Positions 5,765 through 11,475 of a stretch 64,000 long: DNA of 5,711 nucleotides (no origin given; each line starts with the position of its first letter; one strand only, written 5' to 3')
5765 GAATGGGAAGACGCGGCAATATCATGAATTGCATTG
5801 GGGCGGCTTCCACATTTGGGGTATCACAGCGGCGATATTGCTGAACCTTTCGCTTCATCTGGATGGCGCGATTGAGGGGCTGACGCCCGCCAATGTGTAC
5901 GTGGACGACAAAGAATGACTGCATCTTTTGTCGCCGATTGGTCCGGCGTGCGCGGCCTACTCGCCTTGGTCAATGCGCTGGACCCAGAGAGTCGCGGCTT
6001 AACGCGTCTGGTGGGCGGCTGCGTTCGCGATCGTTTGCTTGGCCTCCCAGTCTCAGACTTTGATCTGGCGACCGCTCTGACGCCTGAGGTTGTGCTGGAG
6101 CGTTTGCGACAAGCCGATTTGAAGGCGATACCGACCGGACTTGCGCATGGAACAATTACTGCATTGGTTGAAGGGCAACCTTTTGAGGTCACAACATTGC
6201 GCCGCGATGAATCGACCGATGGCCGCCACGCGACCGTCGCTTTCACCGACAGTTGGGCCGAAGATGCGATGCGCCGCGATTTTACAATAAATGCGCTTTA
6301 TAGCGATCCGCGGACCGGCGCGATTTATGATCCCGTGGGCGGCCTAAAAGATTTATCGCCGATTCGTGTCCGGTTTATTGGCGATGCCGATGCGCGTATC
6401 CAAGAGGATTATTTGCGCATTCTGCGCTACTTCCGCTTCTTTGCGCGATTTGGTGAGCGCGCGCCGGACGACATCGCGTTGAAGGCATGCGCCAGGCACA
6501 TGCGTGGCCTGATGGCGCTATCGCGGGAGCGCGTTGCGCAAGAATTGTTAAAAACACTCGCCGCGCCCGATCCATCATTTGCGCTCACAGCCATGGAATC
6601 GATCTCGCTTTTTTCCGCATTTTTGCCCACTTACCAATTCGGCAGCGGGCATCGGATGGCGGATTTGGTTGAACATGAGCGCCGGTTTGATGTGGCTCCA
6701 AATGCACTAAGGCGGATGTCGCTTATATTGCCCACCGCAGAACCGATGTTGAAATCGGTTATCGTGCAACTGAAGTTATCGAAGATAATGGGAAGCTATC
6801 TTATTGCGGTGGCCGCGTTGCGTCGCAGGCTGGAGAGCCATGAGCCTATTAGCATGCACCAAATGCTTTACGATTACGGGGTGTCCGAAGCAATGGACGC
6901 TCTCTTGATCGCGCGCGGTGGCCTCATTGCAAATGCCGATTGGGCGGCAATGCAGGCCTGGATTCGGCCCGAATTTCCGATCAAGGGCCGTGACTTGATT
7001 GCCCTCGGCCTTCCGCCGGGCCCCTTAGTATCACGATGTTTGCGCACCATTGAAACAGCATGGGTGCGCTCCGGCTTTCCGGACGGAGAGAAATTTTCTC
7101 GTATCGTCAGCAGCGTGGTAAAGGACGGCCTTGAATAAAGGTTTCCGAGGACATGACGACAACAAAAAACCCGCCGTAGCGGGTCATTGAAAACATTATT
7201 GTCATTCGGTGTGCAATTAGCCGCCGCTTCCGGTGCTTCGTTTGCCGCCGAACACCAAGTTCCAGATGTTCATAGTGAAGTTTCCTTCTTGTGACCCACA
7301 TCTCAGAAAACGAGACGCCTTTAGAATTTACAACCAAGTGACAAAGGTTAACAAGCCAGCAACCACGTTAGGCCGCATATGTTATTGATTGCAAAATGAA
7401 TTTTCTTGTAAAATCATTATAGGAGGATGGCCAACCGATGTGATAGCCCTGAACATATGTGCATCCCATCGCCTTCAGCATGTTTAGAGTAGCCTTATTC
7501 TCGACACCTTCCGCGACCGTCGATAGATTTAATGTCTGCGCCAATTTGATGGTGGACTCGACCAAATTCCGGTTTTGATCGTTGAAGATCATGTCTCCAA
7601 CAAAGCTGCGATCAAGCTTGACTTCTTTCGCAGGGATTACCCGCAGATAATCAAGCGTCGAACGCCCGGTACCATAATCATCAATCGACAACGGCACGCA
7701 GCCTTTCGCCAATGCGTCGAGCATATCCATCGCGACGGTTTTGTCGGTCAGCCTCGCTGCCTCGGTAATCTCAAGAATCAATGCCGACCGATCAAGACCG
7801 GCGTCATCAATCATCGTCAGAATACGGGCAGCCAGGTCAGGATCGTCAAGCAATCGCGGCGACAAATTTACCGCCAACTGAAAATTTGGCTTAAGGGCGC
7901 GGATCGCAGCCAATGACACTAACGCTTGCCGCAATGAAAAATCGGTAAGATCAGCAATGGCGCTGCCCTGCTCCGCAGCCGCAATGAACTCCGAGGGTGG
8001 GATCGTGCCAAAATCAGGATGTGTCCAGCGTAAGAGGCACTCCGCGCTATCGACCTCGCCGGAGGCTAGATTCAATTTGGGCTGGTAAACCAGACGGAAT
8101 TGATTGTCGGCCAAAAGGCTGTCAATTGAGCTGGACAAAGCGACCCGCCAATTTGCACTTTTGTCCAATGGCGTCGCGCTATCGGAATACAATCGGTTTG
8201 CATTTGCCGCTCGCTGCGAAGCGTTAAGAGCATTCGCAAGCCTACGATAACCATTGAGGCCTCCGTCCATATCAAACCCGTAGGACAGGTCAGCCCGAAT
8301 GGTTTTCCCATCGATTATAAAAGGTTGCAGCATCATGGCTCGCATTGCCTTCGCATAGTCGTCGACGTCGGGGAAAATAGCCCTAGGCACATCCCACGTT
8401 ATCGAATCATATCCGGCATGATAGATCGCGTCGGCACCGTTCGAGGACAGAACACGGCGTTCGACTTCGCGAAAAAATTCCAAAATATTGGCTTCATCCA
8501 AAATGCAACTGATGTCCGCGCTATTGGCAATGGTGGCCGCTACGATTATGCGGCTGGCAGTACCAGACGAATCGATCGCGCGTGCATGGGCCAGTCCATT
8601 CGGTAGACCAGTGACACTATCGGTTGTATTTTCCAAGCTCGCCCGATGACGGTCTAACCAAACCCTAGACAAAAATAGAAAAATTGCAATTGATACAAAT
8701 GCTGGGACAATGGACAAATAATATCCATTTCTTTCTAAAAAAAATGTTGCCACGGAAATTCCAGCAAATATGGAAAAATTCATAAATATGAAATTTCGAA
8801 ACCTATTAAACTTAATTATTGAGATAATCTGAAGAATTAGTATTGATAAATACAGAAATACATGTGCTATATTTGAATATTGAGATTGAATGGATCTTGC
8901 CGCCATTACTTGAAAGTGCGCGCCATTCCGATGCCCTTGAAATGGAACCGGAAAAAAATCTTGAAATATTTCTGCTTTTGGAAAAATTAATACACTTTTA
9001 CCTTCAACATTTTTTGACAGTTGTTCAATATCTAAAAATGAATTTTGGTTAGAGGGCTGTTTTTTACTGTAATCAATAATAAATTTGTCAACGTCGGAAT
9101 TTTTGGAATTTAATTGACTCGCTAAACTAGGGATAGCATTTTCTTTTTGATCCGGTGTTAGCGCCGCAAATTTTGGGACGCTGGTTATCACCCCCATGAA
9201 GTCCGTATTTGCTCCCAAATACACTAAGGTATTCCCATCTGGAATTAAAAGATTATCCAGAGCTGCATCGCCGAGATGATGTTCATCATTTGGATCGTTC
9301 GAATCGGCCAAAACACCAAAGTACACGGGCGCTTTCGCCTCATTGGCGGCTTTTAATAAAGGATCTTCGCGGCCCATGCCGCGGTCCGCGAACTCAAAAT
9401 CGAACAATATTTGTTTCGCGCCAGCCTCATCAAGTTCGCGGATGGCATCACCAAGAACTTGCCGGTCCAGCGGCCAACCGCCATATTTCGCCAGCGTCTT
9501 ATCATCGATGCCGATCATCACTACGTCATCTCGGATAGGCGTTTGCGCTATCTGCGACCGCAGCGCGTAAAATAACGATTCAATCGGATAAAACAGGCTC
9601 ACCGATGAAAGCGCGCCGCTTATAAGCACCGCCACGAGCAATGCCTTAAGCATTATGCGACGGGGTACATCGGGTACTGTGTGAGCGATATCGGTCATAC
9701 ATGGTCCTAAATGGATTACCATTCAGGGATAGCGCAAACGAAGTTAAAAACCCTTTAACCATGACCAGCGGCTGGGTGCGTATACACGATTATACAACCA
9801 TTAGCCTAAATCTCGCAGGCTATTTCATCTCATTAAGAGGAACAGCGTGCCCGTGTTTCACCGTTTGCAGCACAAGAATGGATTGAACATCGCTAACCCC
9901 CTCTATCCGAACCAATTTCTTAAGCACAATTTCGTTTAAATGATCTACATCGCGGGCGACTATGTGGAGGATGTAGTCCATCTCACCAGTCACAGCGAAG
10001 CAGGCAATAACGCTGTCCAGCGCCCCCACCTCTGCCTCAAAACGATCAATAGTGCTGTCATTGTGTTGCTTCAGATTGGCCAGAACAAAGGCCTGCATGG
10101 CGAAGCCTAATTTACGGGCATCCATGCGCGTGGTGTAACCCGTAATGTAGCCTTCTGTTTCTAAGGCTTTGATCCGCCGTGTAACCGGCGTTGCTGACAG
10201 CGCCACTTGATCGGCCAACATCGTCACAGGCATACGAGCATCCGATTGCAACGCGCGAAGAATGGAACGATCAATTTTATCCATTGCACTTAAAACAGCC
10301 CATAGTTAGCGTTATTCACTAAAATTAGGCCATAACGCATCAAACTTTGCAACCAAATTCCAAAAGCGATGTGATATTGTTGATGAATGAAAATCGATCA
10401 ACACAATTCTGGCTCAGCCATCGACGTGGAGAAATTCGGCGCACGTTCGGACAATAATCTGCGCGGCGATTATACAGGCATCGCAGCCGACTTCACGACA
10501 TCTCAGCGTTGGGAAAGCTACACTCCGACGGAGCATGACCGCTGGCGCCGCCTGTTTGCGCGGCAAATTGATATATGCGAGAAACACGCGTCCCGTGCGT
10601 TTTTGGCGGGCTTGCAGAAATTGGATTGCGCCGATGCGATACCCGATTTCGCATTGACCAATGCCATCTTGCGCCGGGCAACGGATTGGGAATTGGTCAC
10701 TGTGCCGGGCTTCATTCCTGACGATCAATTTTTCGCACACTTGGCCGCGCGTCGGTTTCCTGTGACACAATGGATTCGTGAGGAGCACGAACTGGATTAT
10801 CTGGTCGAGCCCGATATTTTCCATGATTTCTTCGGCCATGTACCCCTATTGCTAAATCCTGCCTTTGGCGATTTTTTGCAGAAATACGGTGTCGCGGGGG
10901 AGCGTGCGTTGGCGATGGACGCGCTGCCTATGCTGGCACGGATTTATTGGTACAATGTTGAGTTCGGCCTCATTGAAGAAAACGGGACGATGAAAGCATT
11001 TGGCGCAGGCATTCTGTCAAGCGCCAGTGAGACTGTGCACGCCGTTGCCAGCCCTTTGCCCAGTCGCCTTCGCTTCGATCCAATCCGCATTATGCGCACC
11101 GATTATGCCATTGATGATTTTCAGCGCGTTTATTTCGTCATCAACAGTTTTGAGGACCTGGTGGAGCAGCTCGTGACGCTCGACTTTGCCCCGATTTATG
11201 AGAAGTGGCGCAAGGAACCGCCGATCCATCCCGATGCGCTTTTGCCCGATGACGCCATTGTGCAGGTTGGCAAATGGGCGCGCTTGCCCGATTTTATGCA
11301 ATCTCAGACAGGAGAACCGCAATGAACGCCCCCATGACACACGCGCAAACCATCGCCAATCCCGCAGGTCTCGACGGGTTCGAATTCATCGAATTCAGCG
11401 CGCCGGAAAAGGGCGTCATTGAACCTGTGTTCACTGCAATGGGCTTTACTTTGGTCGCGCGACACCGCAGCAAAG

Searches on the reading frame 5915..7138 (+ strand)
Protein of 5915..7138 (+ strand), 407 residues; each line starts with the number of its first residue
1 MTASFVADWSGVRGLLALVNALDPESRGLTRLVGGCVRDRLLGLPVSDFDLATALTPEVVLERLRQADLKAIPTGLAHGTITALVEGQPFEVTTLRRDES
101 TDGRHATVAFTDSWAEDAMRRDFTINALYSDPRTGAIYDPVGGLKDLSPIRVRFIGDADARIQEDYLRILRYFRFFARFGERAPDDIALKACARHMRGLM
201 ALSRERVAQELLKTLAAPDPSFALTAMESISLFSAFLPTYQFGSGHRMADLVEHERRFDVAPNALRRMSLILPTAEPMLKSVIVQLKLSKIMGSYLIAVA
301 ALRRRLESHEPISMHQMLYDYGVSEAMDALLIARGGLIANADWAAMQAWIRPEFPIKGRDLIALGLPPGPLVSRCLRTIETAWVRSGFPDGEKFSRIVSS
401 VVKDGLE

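Call 80: search_protein_families(library=pfam, proteins=[window:5915-7138:+], max_evalue=0.001)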
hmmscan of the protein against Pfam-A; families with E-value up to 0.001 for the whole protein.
window:5915-7138:+ (407 aa): 3 families
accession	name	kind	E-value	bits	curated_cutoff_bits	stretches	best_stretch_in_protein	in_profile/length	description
PF01743.26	PolyA_pol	-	8.6e-32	110.6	23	1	31-149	2-122/126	Poly A polymerase head domain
PF12627.12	PolyA_pol_RNAbd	-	4.2e-06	26.9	22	1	189-239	9-59/64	Probable RNA and SrmB- binding site of polymerase A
PF13735.12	tRNA_NucTran2_2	-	0.00012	22.5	27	1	279-386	24-136/149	tRNA nucleotidyltransferase domain 2 putative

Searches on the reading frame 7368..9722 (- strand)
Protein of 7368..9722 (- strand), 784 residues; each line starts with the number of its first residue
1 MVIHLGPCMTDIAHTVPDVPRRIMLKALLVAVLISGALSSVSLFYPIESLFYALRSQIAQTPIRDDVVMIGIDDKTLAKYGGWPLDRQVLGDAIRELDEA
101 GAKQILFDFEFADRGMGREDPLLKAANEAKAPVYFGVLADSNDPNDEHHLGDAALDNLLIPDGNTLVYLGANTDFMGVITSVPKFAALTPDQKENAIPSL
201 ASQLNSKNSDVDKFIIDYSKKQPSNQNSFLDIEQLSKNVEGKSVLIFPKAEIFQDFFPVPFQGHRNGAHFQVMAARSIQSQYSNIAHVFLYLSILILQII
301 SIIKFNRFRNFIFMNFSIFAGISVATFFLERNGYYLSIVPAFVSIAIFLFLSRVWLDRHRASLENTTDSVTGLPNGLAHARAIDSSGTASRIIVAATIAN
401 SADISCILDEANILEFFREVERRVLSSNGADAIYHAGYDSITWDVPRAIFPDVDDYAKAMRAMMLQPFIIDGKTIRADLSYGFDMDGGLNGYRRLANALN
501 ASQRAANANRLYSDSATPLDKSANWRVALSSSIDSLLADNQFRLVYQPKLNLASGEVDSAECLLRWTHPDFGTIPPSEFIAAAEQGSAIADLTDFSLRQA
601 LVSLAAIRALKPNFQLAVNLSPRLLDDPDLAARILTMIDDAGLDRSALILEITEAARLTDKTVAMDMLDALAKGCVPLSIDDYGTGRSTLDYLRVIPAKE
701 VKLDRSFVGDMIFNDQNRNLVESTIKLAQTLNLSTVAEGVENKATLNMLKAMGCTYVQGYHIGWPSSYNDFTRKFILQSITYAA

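Call 80: search_protein_families(library=pfam, proteins=[window:7368-9722:-], max_evalue=0.001)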
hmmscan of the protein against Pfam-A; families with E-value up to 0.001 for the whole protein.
window:7368-9722:- (784 aa): 2 families
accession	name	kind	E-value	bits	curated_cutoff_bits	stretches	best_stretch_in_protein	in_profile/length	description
PF00563.25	EAL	-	5.6e-61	206.3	31.3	1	534-763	5-234/236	EAL domain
PF05226.16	CHASE2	-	8e-19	68.6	26.3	1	32-281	4-227/257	CHASE2 domain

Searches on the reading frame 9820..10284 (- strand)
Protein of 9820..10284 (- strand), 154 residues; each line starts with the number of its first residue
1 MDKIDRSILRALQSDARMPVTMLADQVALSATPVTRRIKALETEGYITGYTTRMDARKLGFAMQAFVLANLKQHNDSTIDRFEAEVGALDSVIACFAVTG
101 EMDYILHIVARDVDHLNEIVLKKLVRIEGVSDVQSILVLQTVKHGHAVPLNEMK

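Call 80: search_protein_families(library=pfam, proteins=[window:9820-10284:-], max_evalue=0.001)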
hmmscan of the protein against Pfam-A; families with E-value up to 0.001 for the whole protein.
window:9820-10284:- (154 aa): 5 families
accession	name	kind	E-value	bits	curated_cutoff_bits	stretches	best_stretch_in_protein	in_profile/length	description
PF01037.27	AsnC_trans_reg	-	1e-19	70.6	25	1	70-141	4-73/73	Lrp/AsnC ligand binding domain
PF13404.12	HTH_AsnC-type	-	4.8e-16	58.7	27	1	1-42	1-42/42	AsnC-type helix-turn-helix domain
PF13412.12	HTH_24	-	1.4e-15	57.1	21.9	1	1-48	1-48/48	Winged helix-turn-helix DNA-binding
PF01047.28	MarR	-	7.4e-05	23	24.6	1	7-57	7-57/59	MarR family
PF09339.16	HTH_IclR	-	0.00016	21.8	22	1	8-48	8-49/52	IclR helix-turn-helix domain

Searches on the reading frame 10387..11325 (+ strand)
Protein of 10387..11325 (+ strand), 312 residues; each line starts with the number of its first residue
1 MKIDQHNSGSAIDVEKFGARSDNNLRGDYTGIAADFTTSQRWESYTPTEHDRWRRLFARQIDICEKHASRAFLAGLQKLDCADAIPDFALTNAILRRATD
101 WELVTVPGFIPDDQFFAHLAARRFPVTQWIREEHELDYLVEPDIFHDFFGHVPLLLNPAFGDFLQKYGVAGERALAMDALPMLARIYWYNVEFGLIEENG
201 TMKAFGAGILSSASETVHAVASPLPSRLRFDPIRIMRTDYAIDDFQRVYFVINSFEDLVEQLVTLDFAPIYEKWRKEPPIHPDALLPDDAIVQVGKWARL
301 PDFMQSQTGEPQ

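Call 80: search_protein_families(library=pfam, proteins=[window:10387-11325:+], max_evalue=0.001)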
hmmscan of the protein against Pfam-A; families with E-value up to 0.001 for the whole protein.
window:10387-11325:+ (312 aa): 1 family
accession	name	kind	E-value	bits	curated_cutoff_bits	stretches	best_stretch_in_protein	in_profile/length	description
PF00351.26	Biopterin_H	-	3.3e-48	164.9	22.7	1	26-263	40-282/331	Biopterin-dependent aromatic amino acid hydroxylase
